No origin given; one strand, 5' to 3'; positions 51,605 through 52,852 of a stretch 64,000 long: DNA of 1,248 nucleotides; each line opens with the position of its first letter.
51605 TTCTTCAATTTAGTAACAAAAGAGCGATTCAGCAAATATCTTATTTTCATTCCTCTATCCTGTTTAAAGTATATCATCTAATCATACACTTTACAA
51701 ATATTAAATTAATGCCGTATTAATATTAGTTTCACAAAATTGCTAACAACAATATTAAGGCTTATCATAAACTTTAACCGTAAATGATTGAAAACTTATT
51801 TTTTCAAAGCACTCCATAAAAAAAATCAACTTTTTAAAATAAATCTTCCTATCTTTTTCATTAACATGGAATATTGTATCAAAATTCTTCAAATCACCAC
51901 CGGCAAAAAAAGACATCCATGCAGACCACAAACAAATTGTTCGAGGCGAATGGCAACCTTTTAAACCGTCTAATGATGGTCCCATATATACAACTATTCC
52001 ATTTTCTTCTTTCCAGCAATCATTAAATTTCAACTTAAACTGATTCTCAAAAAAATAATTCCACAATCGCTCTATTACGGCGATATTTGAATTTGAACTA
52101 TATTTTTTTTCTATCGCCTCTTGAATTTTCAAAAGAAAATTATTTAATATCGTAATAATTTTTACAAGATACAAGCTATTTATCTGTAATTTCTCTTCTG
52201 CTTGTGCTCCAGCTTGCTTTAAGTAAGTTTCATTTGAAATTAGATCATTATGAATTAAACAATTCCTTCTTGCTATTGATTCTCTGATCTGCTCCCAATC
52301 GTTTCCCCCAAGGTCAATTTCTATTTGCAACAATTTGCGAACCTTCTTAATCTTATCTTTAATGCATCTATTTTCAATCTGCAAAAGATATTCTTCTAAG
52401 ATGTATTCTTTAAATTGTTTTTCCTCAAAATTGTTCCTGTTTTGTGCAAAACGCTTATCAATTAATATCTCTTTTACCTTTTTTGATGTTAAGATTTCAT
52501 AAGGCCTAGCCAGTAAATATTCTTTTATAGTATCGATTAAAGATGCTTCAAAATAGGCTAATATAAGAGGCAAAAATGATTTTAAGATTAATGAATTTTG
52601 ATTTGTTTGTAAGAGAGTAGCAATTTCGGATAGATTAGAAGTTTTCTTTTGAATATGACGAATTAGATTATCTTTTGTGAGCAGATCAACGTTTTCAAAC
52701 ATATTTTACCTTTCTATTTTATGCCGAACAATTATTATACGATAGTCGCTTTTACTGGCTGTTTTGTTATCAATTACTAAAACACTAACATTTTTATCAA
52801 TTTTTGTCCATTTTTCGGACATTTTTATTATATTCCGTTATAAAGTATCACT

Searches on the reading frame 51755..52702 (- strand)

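Call 40: search_protein_families(library=pfam, proteins=[window:51755-52702:-], max_evalue=0.001)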
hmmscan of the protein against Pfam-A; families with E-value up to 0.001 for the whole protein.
window:51755-52702:- (315 aa): 1 family
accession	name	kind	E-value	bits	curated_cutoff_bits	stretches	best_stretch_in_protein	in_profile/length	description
PF18735.6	HEPN_RiboL-PSP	-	0.00013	22.3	28.4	1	14-151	10-158/191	RiboL-PSP-HEPN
